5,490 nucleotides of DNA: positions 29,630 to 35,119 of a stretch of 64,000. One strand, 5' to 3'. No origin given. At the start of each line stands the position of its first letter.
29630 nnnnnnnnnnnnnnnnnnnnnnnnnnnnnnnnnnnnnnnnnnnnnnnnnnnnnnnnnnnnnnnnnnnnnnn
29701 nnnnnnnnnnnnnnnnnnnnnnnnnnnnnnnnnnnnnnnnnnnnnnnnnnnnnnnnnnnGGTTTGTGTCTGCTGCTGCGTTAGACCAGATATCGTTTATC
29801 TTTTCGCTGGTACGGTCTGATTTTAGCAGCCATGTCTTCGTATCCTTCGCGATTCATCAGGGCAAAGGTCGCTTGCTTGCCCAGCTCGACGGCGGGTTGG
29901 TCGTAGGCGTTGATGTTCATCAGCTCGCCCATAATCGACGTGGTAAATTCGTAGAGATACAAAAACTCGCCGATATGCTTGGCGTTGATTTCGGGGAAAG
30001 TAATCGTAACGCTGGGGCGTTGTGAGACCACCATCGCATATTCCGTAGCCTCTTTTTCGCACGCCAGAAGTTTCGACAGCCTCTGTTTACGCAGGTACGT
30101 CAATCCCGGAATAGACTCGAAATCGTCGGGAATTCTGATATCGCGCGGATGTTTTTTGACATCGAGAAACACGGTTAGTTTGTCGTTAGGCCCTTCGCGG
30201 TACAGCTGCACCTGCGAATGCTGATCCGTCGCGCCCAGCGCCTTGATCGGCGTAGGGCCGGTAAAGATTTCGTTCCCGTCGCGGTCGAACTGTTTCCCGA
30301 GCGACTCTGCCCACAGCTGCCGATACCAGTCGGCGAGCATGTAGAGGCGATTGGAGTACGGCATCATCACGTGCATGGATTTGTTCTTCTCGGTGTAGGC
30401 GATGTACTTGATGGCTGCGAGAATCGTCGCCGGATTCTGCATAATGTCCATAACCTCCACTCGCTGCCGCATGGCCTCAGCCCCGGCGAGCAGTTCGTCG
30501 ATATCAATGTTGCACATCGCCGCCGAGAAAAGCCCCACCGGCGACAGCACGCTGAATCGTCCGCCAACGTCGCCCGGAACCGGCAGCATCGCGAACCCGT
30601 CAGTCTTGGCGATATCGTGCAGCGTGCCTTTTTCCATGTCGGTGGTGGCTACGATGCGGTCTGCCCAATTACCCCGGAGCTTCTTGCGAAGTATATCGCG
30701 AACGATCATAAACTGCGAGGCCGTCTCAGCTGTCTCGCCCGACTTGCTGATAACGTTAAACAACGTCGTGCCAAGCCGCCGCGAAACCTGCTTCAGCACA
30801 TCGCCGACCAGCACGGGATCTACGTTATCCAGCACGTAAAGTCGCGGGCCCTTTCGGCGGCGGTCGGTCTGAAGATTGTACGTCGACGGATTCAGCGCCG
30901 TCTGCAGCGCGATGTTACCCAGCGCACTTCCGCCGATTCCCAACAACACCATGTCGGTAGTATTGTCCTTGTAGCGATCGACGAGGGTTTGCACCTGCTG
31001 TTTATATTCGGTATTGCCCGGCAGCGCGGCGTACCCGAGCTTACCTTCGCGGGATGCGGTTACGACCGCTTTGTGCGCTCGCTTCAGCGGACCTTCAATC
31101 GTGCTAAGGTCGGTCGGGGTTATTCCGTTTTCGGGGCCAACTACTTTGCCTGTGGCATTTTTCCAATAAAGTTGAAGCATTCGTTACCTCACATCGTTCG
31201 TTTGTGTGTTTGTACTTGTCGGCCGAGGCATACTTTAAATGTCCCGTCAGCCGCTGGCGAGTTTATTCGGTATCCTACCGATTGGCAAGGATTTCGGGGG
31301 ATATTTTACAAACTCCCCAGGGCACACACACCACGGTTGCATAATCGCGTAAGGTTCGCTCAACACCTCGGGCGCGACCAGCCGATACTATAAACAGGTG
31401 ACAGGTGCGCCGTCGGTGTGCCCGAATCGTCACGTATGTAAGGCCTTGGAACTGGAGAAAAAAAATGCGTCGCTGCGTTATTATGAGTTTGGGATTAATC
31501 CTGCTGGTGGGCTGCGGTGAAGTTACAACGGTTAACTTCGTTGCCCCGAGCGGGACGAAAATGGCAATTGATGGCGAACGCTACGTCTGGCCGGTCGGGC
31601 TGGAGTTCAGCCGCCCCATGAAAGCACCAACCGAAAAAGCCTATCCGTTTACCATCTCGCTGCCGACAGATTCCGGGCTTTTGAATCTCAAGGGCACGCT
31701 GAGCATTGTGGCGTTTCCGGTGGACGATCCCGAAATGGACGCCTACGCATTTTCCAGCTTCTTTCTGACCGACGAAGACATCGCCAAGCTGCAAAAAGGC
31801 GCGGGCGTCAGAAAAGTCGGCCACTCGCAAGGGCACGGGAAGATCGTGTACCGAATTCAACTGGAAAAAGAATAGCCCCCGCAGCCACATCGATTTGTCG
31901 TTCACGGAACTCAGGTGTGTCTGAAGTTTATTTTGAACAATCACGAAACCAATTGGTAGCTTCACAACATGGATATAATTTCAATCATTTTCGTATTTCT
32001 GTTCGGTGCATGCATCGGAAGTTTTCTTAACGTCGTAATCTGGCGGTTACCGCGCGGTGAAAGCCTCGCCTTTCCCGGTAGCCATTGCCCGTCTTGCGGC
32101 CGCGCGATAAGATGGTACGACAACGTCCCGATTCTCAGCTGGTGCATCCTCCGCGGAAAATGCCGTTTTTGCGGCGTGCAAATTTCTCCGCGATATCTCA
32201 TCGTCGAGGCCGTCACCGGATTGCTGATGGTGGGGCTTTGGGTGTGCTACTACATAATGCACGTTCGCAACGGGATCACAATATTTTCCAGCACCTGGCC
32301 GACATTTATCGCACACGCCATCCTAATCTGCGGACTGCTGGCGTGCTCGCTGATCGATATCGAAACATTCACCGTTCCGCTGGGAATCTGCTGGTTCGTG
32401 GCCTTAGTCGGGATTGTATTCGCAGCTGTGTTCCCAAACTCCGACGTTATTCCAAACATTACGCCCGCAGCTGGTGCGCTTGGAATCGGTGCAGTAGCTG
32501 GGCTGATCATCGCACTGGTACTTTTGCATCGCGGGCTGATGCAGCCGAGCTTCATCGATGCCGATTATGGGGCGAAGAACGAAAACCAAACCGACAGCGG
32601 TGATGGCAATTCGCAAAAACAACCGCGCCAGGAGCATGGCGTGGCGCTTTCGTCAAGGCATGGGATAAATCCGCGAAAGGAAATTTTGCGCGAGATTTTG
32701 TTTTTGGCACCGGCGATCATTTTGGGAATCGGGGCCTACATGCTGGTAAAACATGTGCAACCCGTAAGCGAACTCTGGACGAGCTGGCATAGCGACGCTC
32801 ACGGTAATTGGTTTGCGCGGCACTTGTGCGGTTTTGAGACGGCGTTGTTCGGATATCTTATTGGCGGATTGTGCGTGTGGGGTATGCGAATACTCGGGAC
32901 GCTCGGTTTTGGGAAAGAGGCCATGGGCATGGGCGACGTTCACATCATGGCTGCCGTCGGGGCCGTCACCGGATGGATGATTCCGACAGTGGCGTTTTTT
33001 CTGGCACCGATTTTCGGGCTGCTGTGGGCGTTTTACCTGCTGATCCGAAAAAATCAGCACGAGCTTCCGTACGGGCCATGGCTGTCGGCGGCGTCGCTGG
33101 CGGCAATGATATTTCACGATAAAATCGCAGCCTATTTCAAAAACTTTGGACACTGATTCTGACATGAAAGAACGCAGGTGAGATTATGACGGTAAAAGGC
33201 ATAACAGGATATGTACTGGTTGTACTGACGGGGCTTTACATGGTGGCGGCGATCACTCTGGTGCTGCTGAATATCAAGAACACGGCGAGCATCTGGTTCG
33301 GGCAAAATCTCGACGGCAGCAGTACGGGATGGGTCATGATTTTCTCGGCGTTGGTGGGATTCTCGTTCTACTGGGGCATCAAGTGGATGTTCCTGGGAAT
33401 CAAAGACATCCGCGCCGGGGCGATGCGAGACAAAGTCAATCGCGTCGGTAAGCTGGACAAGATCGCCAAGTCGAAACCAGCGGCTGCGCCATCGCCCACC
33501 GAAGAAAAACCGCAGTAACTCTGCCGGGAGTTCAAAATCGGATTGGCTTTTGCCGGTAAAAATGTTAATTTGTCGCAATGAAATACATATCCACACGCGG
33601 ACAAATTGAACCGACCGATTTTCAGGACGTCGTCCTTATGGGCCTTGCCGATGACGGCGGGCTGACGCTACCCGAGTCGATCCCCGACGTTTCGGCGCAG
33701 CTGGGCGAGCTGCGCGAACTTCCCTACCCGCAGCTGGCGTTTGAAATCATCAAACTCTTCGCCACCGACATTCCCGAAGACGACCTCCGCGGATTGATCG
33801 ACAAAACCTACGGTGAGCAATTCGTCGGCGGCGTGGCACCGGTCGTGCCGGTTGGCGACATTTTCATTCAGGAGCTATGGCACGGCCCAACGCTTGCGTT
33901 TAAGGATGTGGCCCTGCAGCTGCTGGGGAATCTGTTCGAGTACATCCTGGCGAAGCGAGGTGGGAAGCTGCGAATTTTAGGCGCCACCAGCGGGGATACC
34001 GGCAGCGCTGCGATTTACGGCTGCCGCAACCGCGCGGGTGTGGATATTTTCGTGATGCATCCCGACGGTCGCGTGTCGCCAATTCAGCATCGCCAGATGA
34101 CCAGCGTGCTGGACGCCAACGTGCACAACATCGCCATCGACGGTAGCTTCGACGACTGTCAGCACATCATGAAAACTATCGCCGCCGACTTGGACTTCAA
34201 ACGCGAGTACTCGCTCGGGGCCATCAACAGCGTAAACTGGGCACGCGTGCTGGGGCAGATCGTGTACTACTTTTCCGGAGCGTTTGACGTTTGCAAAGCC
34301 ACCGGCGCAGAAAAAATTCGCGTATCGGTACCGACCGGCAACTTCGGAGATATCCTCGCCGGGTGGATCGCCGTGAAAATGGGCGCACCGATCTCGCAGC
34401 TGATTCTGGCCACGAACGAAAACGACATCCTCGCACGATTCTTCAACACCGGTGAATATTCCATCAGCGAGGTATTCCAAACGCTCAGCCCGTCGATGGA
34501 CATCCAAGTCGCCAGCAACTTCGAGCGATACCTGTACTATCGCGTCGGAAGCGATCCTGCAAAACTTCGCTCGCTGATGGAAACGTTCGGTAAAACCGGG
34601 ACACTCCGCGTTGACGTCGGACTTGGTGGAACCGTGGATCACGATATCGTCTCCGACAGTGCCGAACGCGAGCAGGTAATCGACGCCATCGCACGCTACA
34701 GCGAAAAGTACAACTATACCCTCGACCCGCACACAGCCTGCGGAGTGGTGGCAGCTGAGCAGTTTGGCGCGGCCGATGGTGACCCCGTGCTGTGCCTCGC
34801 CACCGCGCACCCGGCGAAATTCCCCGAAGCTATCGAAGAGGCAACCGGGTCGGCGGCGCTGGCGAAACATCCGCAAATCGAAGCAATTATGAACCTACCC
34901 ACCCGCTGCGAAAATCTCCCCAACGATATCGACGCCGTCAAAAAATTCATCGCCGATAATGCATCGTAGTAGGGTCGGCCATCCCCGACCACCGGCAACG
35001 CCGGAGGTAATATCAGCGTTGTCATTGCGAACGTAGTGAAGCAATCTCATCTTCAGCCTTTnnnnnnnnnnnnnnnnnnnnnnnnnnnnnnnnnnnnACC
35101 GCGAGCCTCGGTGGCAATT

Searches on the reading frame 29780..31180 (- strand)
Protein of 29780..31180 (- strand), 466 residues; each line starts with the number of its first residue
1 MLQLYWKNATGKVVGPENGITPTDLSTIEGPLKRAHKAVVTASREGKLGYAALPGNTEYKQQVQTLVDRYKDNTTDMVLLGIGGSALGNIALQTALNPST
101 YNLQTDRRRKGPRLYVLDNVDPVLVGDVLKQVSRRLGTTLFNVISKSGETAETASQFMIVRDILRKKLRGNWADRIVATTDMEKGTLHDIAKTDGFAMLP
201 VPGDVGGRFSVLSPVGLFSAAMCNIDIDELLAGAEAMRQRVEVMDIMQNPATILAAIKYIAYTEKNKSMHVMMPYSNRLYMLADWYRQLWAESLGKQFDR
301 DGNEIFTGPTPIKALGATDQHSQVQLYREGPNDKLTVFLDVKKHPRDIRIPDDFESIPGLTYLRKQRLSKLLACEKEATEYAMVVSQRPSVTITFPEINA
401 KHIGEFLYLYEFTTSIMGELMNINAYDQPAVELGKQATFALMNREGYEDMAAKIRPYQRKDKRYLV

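Call 89: search_protein_families(library=pfam, proteins=[window:29780-31180:-], max_evalue=0.00001)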
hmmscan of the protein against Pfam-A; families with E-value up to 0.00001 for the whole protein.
window:29780-31180:- (466 aa): 1 family
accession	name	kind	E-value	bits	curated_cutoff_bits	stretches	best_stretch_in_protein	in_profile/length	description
PF00342.24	PGI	-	1e-40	140.3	22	1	73-440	95-464/486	Phosphoglucose isomerase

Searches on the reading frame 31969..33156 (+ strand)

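Call 89: search_protein_families(library=pfam, proteins=[window:31969-33156:+], max_evalue=0.00001)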
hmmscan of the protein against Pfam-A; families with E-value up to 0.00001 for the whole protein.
window:31969-33156:+ (395 aa): 2 families
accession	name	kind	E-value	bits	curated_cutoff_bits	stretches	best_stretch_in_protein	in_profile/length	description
PF06750.18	A24_N_bact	-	1.8e-35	121.3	23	1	11-92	1-82/84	Bacterial Peptidase A24 N-terminal domain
PF01478.23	Peptidase_A24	-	3e-09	37.7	26.5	1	285-354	41-103/104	Type IV leader peptidase family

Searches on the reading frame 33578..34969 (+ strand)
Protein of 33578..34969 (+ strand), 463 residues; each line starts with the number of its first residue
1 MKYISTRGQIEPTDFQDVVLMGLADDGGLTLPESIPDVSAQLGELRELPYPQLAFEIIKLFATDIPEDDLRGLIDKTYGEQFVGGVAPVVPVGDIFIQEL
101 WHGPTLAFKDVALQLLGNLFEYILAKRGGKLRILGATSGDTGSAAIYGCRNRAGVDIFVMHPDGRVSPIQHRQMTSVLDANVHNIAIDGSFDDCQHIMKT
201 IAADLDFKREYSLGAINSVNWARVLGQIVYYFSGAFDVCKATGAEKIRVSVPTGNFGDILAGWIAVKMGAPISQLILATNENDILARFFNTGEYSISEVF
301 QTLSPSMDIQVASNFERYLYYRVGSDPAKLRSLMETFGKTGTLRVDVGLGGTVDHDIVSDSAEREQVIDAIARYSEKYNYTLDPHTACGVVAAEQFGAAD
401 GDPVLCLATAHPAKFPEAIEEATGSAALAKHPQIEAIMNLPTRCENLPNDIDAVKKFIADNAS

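Call 89: search_protein_families(library=pfam, proteins=[window:33578-34969:+], max_evalue=0.00001)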
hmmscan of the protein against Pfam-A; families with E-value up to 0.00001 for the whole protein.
window:33578-34969:+ (463 aa): 3 families
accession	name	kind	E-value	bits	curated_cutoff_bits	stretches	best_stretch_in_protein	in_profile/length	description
PF14821.11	Thr_synth_N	-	1e-26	93.3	25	1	2-78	1-79/79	Threonine synthase N terminus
PF00291.31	PALP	-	1.6e-23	84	35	1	94-315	23-229/295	Pyridoxal-phosphate dependent enzyme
PF24857.1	THR4_C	-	4.4e-10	40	27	1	386-459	1-84/85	Threonine synthase, C-terminal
